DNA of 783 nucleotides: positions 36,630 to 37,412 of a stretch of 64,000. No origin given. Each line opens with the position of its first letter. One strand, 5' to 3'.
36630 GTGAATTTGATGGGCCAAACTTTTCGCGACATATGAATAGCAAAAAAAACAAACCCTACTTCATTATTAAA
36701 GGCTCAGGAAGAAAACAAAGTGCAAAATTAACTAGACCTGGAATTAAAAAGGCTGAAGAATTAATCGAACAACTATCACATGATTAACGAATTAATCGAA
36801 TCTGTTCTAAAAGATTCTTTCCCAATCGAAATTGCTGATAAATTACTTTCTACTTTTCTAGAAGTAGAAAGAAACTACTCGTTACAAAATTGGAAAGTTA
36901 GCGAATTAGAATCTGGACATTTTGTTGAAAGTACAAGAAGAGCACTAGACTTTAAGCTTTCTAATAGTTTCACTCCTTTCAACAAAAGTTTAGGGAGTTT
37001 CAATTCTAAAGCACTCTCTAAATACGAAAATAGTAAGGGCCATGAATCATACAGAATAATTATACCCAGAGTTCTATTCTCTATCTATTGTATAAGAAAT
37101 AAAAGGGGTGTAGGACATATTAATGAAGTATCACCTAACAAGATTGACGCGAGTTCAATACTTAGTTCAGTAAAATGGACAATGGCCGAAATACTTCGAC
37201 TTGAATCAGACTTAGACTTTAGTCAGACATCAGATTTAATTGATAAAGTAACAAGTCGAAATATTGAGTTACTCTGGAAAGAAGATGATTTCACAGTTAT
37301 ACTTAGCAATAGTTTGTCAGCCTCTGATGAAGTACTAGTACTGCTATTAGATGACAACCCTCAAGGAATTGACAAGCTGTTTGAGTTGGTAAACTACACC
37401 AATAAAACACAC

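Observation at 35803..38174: Low-GC island carrying a translationally coupled three-gene cassette of unknown function (best candidate for an undescribed system)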

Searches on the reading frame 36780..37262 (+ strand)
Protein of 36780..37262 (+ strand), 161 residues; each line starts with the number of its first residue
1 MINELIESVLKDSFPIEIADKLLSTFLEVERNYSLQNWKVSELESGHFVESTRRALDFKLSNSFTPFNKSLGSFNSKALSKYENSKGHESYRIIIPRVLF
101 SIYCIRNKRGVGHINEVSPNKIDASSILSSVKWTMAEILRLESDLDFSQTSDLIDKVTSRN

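Call 35: predict_structure(alignment_id=A2)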
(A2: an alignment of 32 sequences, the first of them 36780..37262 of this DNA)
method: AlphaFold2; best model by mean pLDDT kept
length: 161 residues; sequences in the alignment: 32
mean_pLDDT: 93.8   pTM: 0.89
mean pLDDT of the five models: 93.8, 93.5, 93.5, 92.0, 91.9
residues with pLDDT >= 90: 142; 70-90: 10; 50-70: 9; < 50: 0
segments of 3 or more residues with pLDDT < 50: none
pLDDT, mean of each block of 10 residues (from residue 1): 93 98 98 95 96 98 97 96 97 98 89 69 95 98 95 92 62
secondary structure, 60 per line:
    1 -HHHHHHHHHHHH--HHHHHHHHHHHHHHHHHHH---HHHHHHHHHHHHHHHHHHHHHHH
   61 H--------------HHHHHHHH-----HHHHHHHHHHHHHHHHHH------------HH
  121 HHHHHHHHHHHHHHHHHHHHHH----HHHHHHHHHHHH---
elements in order: H2-13 H16-34 H38-61 H76-83 H89-106 H119-142 H147-158

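Call 37: fold_search(model_id=the predicted structure, library=pdb)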
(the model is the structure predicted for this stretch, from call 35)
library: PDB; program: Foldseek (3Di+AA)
matches with E <= 10: 132; with E <= 0.001: 0
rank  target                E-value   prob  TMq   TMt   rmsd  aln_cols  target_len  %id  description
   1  9bj5_D                4.6e-01  0.51  0.35  0.38  11.0       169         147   14  Crystal structure of the HEPN family member AbiV (P212121 space group) (released 2025-08-13)
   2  9bj7_B                4.8e-01  0.38  0.32  0.34  11.2       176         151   15  Crystal structure of the N-terminal truncated AbiV (residues 24-201) (released 2025-08-13)
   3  2hsb                  5.3e-01  0.94  0.46  0.56   7.4       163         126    8  Crystal structure of a hepn domain containing protein (af_0298) from archaeoglobus fulgidus at 1.95 A resolution (released 2006-08-15)
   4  9bj7_X                5.3e-01  0.33  0.30  0.32  10.6       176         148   14  Crystal structure of the N-terminal truncated AbiV (residues 24-201) (released 2025-08-13)
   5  9bj6_B                5.3e-01  0.30  0.31  0.31  11.5       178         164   15  Crystal structure of the HEPN family member AbiV, an RNase in a two-component antiphage system in Lactococcus lactis (released 2025-08-13)
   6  9bj5_A                5.6e-01  0.30  0.30  0.31  10.7       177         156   15  Crystal structure of the HEPN family member AbiV (P212121 space group) (released 2025-08-13)
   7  9bj5_B                5.8e-01  0.44  0.34  0.36  11.8       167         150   12  Crystal structure of the HEPN family member AbiV (P212121 space group) (released 2025-08-13)
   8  9bj7_J                6.8e-01  0.25  0.30  0.32  12.0       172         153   13  Crystal structure of the N-terminal truncated AbiV (residues 24-201) (released 2025-08-13)
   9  9bj6_C                7.8e-01  0.28  0.32  0.31  11.4       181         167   14  Crystal structure of the HEPN family member AbiV, an RNase in a two-component antiphage system in Lactococcus lactis (released 2025-08-13)
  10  9bj7_G                7.8e-01  0.23  0.31  0.31  11.9       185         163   15  Crystal structure of the N-terminal truncated AbiV (residues 24-201) (released 2025-08-13)
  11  9bj7_E                8.2e-01  0.08  0.19  0.19  14.5       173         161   16  Crystal structure of the N-terminal truncated AbiV (residues 24-201) (released 2025-08-13)
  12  9bj7_F                9.1e-01  0.25  0.32  0.33  11.2       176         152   15  Crystal structure of the N-terminal truncated AbiV (residues 24-201) (released 2025-08-13)
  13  9bj7_W                9.1e-01  0.20  0.31  0.30  11.5       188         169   14  Crystal structure of the N-terminal truncated AbiV (residues 24-201) (released 2025-08-13)
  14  9bj7_K                9.5e-01  0.18  0.30  0.28  11.3       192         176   13  Crystal structure of the N-terminal truncated AbiV (residues 24-201) (released 2025-08-13)
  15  9bj5_C                1.0e+00  0.44  0.39  0.40  10.6       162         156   14  Crystal structure of the HEPN family member AbiV (P212121 space group) (released 2025-08-13)
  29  4nqf_B                2.7e+00  0.25  0.38  0.40  10.4       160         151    9  Crystal structure of HEPN domain protein (released 2014-03-26)
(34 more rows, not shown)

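Call 95: fold_search(model_id=the predicted structure, library=viral)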
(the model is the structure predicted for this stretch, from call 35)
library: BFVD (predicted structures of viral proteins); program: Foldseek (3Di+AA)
matches with E <= 10: 128; with E <= 0.001: 0
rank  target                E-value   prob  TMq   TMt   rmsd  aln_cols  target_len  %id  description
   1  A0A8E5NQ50            8.0e-01  0.13  0.23  0.16  16.7       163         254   13  (no name in the UniProt tables at hand)
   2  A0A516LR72            9.2e-01  0.21  0.26  0.22  15.1       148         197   13  (no name in the UniProt tables at hand)
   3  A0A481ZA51            1.2e+00  0.15  0.28  0.28  13.9       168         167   18  Uncharacterized protein [Pithovirus LCPAC401]
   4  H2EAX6                1.2e+00  0.09  0.23  0.21  16.9       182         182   14  Uncharacterized protein [Megavirus courdo7]
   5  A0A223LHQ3            1.3e+00  0.10  0.23  0.18  16.7       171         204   13  Putative nucleoside triphosphate pyrophosphohydrolase [Erwinia phage vB_EamM_Joad]
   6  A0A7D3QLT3            1.4e+00  0.12  0.25  0.10  16.9       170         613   18  (no name in the UniProt tables at hand)
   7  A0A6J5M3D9            1.7e+00  0.11  0.25  0.24   9.6       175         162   11  Uncharacterized protein [uncultured Caudovirales phage]
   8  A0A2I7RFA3            1.8e+00  0.25  0.37  0.39   7.4       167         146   10  (no name in the UniProt tables at hand)
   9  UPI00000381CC         1.9e+00  0.11  0.28  0.09  15.8       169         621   15  (no name look-up for this kind of identifier)
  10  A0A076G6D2            2.0e+00  0.09  0.19  0.24  12.9       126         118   13  (no name in the UniProt tables at hand)
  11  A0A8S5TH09            2.2e+00  0.07  0.23  0.08  23.1       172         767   12  Uncharacterized protein [Myoviridae sp. ctIty1]
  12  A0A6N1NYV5            2.3e+00  0.04  0.18  0.16  28.5       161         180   16  Synaptosomal-associated protein 29 [Tupanvirus soda lake]
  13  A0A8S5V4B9            2.8e+00  0.33  0.41  0.43   9.9       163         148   11  Nucleoporin [Siphoviridae sp. ctNHg2]
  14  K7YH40                2.8e+00  0.08  0.26  0.23  17.5       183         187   11  Uncharacterized protein [Serratia phage phiMAM1]
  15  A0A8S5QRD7            2.8e+00  0.07  0.25  0.19  14.2       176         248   10  Uncharacterized protein [Myoviridae sp. ctoNH1]
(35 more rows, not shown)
